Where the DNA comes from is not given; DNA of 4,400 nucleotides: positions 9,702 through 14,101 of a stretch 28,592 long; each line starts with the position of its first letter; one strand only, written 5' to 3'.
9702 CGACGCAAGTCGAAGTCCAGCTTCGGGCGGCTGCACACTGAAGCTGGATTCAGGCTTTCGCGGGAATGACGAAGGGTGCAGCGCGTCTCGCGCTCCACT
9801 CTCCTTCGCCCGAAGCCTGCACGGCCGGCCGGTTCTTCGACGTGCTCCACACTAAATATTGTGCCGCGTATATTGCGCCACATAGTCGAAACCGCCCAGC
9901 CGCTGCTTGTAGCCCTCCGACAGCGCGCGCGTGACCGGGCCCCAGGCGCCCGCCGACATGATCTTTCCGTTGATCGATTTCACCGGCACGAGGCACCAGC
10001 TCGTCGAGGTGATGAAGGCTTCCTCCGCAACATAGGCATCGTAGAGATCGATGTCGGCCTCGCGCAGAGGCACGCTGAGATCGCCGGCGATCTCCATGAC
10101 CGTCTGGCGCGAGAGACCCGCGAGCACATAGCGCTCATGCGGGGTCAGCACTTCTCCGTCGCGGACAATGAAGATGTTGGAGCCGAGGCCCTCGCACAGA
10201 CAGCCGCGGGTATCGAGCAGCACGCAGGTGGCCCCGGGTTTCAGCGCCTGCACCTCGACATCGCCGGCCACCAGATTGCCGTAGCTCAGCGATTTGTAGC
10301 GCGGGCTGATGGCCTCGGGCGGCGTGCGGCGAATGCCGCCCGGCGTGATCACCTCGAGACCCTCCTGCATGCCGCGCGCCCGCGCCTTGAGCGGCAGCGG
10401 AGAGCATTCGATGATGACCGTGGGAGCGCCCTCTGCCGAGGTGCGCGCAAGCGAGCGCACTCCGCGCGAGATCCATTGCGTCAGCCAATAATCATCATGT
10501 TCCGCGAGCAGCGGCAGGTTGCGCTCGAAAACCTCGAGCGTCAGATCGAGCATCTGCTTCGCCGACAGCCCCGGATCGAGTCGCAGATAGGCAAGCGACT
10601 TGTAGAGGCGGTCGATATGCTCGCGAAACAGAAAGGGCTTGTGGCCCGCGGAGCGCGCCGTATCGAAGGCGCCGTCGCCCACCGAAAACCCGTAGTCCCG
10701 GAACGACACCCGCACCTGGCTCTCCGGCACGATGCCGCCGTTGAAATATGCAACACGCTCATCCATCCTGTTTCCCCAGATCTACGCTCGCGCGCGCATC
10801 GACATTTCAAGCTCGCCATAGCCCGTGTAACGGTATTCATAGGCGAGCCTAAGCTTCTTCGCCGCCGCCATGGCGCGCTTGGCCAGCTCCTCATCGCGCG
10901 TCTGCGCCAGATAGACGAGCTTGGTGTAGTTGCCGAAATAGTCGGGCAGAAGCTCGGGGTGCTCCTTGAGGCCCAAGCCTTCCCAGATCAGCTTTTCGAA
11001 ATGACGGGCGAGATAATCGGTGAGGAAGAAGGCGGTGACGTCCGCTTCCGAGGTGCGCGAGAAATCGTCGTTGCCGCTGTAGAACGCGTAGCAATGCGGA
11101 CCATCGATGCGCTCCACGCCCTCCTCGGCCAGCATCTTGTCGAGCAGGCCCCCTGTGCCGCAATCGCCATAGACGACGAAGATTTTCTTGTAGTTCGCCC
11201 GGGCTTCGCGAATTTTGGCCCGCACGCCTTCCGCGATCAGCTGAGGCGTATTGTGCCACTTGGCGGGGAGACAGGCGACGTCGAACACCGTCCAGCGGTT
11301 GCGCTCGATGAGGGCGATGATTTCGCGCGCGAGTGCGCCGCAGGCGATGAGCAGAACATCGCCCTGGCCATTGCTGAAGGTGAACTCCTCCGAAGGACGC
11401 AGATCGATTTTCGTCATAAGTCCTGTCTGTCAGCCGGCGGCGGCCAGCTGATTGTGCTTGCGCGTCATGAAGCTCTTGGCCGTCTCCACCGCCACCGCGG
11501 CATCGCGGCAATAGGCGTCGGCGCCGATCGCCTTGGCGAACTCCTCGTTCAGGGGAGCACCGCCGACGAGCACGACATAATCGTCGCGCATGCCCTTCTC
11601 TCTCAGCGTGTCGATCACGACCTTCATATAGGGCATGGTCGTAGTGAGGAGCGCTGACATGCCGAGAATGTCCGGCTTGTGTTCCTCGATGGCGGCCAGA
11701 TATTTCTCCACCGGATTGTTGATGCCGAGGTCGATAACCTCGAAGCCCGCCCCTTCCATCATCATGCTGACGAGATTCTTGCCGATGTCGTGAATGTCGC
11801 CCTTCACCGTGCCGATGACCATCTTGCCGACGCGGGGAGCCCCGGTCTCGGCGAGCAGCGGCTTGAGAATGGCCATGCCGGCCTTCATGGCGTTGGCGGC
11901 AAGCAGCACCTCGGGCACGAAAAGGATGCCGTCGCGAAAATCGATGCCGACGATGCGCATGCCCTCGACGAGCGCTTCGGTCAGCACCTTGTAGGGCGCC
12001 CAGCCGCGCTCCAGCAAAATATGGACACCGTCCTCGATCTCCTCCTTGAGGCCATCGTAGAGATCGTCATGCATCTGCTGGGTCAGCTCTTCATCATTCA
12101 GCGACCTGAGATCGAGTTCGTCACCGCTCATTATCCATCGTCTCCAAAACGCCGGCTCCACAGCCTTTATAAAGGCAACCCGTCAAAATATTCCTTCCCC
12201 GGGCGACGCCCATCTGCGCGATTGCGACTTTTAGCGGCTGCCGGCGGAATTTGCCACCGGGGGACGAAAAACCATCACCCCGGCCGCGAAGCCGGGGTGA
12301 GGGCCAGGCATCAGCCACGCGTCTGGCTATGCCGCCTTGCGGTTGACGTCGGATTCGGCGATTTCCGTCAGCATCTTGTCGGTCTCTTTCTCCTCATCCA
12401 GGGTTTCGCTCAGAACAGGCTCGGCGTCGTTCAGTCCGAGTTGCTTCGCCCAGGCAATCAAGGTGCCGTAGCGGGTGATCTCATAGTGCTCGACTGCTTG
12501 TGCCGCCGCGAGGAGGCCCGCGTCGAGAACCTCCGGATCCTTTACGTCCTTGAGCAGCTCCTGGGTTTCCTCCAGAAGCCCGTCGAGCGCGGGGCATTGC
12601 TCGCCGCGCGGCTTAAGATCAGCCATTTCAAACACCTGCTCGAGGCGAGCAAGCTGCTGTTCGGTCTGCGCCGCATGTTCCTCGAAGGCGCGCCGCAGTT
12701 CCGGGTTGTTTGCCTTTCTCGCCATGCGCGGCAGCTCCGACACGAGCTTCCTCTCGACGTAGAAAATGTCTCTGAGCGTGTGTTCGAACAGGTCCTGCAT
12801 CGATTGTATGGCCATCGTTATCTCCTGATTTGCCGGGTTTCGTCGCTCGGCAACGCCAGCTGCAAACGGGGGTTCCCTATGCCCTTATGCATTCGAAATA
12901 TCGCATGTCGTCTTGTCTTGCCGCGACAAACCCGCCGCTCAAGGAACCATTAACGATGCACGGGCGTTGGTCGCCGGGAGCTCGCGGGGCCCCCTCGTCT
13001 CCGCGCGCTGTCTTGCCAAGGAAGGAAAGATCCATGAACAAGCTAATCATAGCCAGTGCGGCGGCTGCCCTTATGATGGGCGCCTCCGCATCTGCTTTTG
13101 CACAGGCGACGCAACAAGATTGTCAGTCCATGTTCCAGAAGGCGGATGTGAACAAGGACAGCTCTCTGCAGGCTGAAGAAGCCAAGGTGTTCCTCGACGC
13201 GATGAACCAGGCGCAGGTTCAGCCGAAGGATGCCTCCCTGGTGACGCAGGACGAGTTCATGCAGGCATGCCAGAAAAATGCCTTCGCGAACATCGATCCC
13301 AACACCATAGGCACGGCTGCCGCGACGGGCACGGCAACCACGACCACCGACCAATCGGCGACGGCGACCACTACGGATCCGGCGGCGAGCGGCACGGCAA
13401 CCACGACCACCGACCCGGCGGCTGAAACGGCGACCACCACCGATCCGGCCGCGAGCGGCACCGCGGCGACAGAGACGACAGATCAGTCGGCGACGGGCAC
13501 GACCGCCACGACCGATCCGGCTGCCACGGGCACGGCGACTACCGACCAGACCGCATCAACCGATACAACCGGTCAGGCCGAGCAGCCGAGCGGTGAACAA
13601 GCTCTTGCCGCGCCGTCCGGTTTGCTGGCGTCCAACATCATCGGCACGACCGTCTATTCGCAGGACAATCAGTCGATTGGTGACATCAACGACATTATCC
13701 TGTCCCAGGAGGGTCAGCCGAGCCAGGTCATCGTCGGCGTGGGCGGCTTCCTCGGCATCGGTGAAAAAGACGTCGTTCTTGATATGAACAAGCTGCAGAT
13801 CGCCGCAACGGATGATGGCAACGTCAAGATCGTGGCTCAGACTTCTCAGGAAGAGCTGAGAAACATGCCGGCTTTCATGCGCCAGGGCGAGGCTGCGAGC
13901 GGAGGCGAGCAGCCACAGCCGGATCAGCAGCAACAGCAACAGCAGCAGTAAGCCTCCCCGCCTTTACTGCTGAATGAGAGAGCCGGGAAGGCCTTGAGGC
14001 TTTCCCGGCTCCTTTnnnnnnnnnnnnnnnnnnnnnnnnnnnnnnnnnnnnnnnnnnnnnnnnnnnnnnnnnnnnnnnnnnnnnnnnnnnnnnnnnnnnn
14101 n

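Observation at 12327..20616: Dense general-stress island: seven EcfG/sigmaT promoters serve nearly every gene in 8 kb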

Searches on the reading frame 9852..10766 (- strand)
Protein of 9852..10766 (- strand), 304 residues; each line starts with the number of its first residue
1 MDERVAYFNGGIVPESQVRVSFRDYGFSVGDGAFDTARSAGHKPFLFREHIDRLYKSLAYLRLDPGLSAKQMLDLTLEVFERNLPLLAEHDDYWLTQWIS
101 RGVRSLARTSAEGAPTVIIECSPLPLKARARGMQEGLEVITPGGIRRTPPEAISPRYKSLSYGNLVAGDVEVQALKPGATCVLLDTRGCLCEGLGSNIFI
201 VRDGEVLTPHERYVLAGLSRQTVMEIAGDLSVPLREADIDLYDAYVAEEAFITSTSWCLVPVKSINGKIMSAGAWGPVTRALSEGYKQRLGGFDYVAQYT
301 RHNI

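Call 19: search_protein_families(library=pfam, proteins=[window:9852-10766:-], max_evalue=0.001)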
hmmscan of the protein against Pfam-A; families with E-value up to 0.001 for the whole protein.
window:9852-10766:- (304 aa): 1 family
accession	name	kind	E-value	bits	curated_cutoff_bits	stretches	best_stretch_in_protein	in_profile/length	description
PF01063.24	Aminotran_4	-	2.7e-35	122.7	28.5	1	32-265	1-223/223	Amino-transferase class IV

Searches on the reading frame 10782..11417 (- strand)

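Call 19: search_protein_families(library=pfam, proteins=[window:10782-11417:-], max_evalue=0.001)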
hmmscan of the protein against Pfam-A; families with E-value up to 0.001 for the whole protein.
window:10782-11417:- (211 aa): 1 family
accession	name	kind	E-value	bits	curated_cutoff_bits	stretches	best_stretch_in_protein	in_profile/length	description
PF07796.16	DUF1638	-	8.7e-28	97.7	27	1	49-205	1-159/161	Protein of unknown function (DUF1638)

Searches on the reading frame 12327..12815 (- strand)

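Call 8: search_protein_families(library=pfam, proteins=[window:12327-12815:-], max_evalue=0.01)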
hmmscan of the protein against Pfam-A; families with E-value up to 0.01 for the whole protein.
window:12327-12815:- (162 aa): 1 family
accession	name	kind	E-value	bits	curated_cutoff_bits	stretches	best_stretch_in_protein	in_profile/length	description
PF05974.18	DUF892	-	3.3e-58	196.7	23.7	1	6-162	2-159/159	Domain of unknown function (DUF892)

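Call 24: search_protein_families(library=ncbifam, proteins=[window:12327-12815:-], max_evalue=0.01)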
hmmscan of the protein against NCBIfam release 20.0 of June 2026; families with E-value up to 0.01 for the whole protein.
window:12327-12815:- (162 aa): 0 families

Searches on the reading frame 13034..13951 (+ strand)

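Call 8: search_protein_families(library=pfam, proteins=[window:13034-13951:+], max_evalue=0.01)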
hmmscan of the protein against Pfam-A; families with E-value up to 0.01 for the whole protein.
window:13034-13951:+ (305 aa): 2 families
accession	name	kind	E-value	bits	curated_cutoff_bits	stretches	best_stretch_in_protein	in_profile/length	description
PF05239.21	PRC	-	2.4e-12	47.1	21.2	1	198-273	5-76/78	PRC-barrel domain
PF00036.39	EF-hand_1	-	0.0096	15.8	25.4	0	30-54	2-26/29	EF hand domain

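Call 24: search_protein_families(library=ncbifam, proteins=[window:13034-13951:+], max_evalue=0.01)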
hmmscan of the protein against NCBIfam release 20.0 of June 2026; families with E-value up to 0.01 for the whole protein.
window:13034-13951:+ (305 aa): 0 families
